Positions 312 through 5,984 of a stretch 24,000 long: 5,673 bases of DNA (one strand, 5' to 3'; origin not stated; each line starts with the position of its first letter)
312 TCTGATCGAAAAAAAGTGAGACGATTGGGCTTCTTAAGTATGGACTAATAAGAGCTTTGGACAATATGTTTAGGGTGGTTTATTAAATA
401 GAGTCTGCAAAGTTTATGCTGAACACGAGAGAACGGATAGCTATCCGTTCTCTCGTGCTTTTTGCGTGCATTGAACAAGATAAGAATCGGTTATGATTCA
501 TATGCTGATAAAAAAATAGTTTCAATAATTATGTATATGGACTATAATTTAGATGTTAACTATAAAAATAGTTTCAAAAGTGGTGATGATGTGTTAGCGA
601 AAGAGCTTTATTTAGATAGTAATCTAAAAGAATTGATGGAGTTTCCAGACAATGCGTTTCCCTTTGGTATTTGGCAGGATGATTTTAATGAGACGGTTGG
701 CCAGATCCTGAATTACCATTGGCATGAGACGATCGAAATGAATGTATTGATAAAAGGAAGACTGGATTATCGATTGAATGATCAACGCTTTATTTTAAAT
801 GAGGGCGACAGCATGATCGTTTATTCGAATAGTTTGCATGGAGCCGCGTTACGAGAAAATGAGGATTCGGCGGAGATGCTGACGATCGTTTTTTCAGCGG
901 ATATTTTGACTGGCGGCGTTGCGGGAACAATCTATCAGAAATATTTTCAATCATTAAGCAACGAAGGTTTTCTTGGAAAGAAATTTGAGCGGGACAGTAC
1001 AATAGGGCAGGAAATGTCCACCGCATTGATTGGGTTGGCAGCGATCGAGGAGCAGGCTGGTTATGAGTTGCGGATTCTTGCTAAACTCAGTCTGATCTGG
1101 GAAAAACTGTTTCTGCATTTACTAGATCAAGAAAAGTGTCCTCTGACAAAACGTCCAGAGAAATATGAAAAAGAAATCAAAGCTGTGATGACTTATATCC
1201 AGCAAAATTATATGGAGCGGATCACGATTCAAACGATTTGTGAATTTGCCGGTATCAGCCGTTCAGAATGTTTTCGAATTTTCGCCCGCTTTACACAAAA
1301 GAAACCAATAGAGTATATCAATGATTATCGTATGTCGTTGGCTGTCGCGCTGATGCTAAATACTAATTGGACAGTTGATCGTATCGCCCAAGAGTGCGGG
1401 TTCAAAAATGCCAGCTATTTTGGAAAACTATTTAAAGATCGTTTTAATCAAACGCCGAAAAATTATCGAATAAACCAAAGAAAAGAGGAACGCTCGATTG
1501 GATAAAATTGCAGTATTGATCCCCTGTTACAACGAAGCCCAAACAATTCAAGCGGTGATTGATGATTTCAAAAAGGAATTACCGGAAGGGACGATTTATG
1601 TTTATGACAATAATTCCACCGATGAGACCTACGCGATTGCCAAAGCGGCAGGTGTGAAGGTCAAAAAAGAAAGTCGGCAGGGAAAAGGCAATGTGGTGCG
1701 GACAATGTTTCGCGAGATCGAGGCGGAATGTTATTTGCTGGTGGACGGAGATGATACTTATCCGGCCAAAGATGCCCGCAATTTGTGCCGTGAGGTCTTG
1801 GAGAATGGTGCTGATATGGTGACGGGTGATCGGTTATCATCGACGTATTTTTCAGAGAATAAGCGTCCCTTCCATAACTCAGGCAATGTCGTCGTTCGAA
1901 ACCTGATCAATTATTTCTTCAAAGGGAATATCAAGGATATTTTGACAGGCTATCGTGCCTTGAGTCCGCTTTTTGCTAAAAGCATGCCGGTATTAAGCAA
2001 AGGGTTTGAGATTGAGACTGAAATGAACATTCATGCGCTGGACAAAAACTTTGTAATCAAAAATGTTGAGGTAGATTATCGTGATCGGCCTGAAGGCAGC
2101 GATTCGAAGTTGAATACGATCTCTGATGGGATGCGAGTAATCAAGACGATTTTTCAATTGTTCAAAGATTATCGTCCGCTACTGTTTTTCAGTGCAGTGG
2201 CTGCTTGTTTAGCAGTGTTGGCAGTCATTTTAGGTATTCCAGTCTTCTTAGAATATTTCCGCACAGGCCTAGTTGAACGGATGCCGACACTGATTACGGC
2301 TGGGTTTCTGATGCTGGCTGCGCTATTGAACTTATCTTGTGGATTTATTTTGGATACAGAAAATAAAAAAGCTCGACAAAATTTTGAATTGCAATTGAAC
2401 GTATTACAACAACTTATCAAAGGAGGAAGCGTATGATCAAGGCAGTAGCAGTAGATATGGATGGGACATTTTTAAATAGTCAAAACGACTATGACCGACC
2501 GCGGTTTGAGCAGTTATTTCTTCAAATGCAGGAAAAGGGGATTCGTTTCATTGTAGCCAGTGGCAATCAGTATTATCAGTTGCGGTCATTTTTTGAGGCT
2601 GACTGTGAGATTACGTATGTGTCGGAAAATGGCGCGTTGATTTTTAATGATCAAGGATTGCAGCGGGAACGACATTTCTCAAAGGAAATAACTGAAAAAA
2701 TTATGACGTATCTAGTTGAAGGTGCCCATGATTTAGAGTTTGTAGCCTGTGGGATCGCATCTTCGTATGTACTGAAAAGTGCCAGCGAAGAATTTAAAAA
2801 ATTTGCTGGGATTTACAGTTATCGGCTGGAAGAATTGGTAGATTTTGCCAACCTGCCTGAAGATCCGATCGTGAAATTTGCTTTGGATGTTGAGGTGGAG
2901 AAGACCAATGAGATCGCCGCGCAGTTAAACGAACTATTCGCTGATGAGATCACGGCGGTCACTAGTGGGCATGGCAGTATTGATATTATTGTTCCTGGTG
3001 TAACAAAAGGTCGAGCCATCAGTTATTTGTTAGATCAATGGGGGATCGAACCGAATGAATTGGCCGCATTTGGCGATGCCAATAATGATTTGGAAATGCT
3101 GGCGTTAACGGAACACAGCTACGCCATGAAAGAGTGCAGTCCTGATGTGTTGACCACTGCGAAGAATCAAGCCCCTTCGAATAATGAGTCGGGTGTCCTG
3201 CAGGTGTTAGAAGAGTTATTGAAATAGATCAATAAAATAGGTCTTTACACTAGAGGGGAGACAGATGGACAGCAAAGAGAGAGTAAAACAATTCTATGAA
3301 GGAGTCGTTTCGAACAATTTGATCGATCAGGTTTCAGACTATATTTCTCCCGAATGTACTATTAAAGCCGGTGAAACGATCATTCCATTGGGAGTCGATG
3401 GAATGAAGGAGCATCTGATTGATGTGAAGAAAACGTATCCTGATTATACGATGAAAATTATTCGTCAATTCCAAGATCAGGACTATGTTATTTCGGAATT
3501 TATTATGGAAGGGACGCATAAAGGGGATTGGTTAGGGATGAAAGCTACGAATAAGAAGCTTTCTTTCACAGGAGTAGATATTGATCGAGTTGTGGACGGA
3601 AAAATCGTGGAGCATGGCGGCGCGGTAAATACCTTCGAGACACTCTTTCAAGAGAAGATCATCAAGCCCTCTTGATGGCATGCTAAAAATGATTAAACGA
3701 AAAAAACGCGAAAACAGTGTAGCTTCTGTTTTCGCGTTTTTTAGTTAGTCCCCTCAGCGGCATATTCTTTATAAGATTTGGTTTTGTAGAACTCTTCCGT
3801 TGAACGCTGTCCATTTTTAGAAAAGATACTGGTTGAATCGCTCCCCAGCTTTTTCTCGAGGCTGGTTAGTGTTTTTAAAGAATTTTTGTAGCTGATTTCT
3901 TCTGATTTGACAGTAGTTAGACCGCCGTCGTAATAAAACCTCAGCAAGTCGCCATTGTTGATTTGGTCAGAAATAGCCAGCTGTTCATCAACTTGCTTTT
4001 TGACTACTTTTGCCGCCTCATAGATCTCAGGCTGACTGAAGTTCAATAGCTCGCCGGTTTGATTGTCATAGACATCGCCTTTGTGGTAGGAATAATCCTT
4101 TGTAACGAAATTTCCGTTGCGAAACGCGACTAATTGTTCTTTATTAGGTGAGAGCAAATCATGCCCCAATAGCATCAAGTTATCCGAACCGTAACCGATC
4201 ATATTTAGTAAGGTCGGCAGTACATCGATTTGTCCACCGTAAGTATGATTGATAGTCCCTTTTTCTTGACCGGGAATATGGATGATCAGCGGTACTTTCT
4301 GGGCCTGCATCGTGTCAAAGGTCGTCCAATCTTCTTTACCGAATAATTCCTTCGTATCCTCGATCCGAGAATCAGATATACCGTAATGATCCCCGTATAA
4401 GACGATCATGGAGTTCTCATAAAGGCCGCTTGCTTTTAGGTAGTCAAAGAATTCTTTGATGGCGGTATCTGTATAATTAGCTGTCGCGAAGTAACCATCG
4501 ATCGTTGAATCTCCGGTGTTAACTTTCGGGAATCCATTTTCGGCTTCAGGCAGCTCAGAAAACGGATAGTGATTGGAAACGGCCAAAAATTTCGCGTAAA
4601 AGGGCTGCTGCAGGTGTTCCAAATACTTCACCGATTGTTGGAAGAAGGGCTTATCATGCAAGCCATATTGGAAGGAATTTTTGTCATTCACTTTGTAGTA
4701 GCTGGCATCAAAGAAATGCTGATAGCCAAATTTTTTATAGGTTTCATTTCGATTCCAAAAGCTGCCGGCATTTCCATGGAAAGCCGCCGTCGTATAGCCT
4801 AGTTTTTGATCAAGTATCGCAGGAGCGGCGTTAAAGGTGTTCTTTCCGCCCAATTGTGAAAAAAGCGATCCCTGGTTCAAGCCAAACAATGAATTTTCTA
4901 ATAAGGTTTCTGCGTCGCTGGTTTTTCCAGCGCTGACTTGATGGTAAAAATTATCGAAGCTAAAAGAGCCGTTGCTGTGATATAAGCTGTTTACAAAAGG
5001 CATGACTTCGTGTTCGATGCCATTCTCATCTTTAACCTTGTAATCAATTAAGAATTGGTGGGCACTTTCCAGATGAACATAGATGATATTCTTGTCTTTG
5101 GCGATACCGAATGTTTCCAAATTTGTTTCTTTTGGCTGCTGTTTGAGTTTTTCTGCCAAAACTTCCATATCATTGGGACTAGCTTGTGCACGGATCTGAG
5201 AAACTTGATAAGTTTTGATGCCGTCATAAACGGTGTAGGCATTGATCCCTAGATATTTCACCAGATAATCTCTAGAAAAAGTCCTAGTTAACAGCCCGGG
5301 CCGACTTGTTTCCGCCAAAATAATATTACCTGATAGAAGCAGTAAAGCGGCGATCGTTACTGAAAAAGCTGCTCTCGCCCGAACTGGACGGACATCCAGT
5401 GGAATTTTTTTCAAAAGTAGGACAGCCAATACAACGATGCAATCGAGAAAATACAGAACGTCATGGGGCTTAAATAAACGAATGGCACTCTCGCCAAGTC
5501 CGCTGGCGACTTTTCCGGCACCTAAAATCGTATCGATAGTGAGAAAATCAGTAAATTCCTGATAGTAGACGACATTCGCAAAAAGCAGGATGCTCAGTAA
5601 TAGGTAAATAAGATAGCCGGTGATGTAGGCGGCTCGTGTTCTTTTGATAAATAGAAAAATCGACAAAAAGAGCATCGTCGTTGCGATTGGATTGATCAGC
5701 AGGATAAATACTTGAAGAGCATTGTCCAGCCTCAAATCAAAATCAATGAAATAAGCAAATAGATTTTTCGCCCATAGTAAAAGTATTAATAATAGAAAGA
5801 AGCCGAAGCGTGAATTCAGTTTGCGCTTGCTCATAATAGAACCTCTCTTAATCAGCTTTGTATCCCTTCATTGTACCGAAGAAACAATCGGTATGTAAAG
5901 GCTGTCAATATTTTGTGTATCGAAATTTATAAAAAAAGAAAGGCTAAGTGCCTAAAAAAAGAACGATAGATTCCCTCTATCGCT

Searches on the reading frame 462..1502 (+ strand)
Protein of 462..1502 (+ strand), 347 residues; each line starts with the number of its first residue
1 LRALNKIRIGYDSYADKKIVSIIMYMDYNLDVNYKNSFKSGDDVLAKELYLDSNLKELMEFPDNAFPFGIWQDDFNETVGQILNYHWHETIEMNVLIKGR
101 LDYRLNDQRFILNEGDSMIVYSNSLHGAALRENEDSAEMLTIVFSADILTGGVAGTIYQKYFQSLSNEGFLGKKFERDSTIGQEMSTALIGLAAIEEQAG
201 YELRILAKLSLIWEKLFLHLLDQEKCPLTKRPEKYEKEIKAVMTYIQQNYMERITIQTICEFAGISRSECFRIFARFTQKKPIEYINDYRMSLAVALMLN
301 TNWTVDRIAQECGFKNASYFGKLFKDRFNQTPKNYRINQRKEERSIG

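Call 9: search_protein_families(library=ncbifam, proteins=[window:462-1502:+], max_evalue=0.00001)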
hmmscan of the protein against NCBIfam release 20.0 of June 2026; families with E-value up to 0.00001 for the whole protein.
window:462-1502:+ (347 aa): 25 families
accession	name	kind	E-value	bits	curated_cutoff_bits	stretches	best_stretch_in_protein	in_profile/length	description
NF047455.1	TF_Staph_AryK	equivalog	2.1e-20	72.6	850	1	86-343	18-263/759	transcriptional regulator AryK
NF007693.0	PRK10371.1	equivalog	1.4e-17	63.9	253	1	231-343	192-304/309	transcriptional regulator MelR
NF010028.0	PRK13503.1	equivalog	1.9e-15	57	288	1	86-340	31-274/278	HTH-type transcriptional activator RhaS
NF047788.1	TransRegPocR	equivalog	2.2e-15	56.7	500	1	228-343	180-295/296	transcriptional regulator PocR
NF007860.0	PRK10572.1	equivalog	1e-13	50.8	208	1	195-342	143-288/292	arabinose operon transcriptional regulator AraC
NF006902.0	PRK09393.1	equivalog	2.5e-13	49.9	425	1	234-341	217-324/327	transcriptional regulator FtrA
NF033869.1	viru_reg_Rsp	equivalog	1.4e-12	46.9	400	1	240-340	150-250/701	AraC family transcriptional regulator Rsp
TIGR04094.1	adjacent_YSIRK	equivalog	9e-12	44.6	200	1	233-336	281-383/383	YSIRK-targeted surface antigen transcriptional regulator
NF049932.1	TranspRegBtr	equivalog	1e-11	44.1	900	1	236-342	163-269/531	bacillibactin transport transcriptional regulator Btr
NF007633.0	PRK10296.1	equivalog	2.2e-11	43.8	264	1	254-338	190-274/280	transcriptional regulator ChbR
NF012144.2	ramA_TF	equivalog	5.8e-11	42.8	180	1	238-338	6-106/108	RamA family antibiotic efflux transcriptional regulator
NF052371.1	TransRegGbdRPseu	equivalog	8.3e-11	41.5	480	1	193-342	182-330/365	choline metabolism transcriptional regulator GbdR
NF007584.0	PRK10219.1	equivalog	1.2e-10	41.7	174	1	236-336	4-104/107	superoxide response transcriptional regulator SoxS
TIGR02297.1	HpaA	equivalog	3.9e-10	39.5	274.65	1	243-338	192-287/287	4-hydroxyphenylacetate catabolism regulatory protein HpaA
NF007243.0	PRK09685.1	equivalog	4.5e-10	39.4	199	1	230-338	191-301/303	transcriptional regulator FeaR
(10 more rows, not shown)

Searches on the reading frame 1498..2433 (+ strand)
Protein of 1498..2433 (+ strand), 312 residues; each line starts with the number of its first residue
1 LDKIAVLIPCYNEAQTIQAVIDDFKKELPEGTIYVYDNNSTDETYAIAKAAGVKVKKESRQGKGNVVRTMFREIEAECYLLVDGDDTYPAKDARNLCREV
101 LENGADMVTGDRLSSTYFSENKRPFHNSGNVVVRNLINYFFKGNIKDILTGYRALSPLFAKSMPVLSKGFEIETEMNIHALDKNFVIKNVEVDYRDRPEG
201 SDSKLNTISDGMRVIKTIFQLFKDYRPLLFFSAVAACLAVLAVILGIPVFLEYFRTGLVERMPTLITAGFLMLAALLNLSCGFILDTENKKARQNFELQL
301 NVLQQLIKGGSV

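Call 9: search_protein_families(library=ncbifam, proteins=[window:1498-2433:+], max_evalue=0.00001)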
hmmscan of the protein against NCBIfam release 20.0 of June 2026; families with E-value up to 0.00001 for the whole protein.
window:1498-2433:+ (312 aa): 6 families
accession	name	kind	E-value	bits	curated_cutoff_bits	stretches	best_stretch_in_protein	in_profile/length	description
TIGR04182.1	glyco_TIGR04182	equivalog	6e-63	212.9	325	1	4-290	2-284/293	S-layer glycoprotein N-glycosyltransferase AglJ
NF041391.1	DPhHxTase_Halo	equivalog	2.6e-22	78.9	375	1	10-224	3-211/213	dolichyl-phosphate hexose transferase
NF058614.1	PPMAGASynPpgS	equivalog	1e-11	44.7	370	1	6-196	4-200/226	polyprenyl-phospho-N-acetylgalactosaminyl synthase PpgS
TIGR04283.1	glyco_like_mftF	equivalog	4.6e-09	36.2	182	1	4-101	1-97/221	TIGR04283 family arsenosugar biosynthesis glycosyltransferase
NF010496.0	PRK13915.1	equivalog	9e-09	34.8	262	1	3-87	32-128/307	glucosyl-3-phosphoglycerate synthase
TIGR03937.1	PgaC_IcaA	equivalog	1.2e-06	27.8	422.3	1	2-103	45-153/407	poly-beta-1,6-N-acetyl-D-glucosamine synthase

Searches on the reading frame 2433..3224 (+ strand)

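Call 9: search_protein_families(library=ncbifam, proteins=[window:2433-3224:+], max_evalue=0.00001)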
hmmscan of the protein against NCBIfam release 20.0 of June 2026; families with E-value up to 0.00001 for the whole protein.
window:2433-3224:+ (264 aa): 18 families
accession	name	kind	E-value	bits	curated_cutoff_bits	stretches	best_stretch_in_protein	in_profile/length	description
TIGR00099.1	Cof-subfamily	subfamily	7.1e-51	173.3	137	1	5-259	2-256/256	Cof-type HAD-IIB family hydrolase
NF045966.1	YcsE_rel_Pase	equivalog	1.4e-23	83.7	220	1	2-262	2-262/265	YcsE-related riboflavin metabolism phosphatase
TIGR01484.1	HAD-SF-IIB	subfamily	3.5e-20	73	41.8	1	5-232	2-221/221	HAD-IIB family hydrolase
TIGR01482.1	SPP-subfamily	subfamily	5.6e-19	68.6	107.15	1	5-261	1-223/225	sucrose-phosphate phosphatase subfamily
NF007806.0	PRK10513.1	equivalog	1.3e-18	67.3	273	1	2-261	3-266/270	sugar-phosphatase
NF002245.0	PRK01158.1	equivalog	5.7e-18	65.1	198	1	146-263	117-229/233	phosphoglycolate phosphatase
TIGR01487.1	Pglycolate_arch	equivalog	8.1e-18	65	122.75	2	172-258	129-214/215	phosphoglycolate phosphatase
NF011705.0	PRK15126.1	equivalog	4.4e-17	62.3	336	1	1-238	1-235/272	HMP-PP phosphatase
NF008213.0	PRK10976.1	equivalog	1.3e-15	57.7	386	1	1-236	1-235/266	sugar/pyridoxal phosphate phosphatase YigL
NF007821.0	PRK10530.1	equivalog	2.4e-13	50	274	1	145-260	154-268/272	pyridoxal phosphatase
TIGR01486.1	HAD-SF-IIB-MPGP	subfamily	4.6e-11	42.5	164.75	1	5-230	2-218/257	mannosyl-3-phosphoglycerate phosphatase family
TIGR02461.1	osmo_MPG_phos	equivalog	4.6e-09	36.7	244.35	1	7-226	4-220/227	mannosyl-3-phosphoglycerate phosphatase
NF001217.0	PRK00192.1-4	equivalog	1.1e-08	35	373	0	156-229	147-220/265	mannosyl-3-phosphoglycerate phosphatase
TIGR02463.1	MPGP_rel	hypoth_equivalog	2.2e-08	34.1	282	0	5-79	2-75/216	mannosyl-3-phosphoglycerate phosphatase-related protein YedP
NF001218.0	PRK00192.1-5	equivalog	5.6e-08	32.7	362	1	6-227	8-229/275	mannosyl-3-phosphoglycerate phosphatase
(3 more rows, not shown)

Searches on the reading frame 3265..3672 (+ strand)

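Call 9: search_protein_families(library=ncbifam, proteins=[window:3265-3672:+], max_evalue=0.00001)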
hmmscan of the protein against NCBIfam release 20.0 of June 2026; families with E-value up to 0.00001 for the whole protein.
window:3265-3672:+ (136 aa): 2 families
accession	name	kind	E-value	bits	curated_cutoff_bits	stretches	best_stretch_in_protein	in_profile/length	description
NF033407.1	SnoaL_meth_ester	subfamily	6.7e-10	38.9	200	1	20-124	20-126/144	SnoaL/DnrD family polyketide biosynthesis methyl ester cyclase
TIGR02096.1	TIGR02096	subfamily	6.9e-06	26.4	97.1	1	7-116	4-114/129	ketosteroid isomerase-related protein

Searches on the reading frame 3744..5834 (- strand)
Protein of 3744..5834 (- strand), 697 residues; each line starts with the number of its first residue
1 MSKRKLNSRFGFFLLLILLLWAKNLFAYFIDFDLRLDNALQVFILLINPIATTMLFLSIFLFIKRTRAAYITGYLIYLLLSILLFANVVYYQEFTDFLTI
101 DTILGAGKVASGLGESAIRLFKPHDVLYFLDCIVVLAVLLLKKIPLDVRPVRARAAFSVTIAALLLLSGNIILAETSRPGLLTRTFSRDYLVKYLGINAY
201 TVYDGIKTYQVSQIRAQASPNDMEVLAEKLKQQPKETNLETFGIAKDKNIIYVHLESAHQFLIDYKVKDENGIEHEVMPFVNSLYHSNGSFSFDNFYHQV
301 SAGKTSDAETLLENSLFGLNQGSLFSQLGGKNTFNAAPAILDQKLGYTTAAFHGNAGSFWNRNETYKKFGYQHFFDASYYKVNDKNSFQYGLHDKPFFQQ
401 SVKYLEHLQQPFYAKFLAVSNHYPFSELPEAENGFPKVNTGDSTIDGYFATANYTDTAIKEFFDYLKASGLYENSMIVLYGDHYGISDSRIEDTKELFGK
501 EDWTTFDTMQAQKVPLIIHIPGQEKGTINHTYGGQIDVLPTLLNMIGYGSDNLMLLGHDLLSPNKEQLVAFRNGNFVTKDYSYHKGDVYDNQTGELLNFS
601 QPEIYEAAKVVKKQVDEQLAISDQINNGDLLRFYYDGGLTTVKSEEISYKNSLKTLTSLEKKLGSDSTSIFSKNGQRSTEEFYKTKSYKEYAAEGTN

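Call 9: search_protein_families(library=ncbifam, proteins=[window:3744-5834:-], max_evalue=0.00001)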
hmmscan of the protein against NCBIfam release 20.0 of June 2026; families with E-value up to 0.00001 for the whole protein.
window:3744-5834:- (697 aa): 4 families
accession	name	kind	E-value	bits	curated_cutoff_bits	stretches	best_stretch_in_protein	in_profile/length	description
NF053595.1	LptchSynLtaSGpos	equivalog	6.2e-222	738.6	970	1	10-651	2-626/626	lipoteichoic acid synthase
NF009027.0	PRK12363.1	equivalog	1.8e-10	40.1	572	1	343-566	247-461/703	phosphoglycerol transferase I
TIGR03417.1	chol_sulfatase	equivalog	1.6e-08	33.9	433.45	1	446-561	253-361/500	choline-sulfatase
NF045661.1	HdlasePehA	equivalog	3.6e-08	32.5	900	1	448-602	284-427/506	phosphoric/sulfuric ester hydrolase PehA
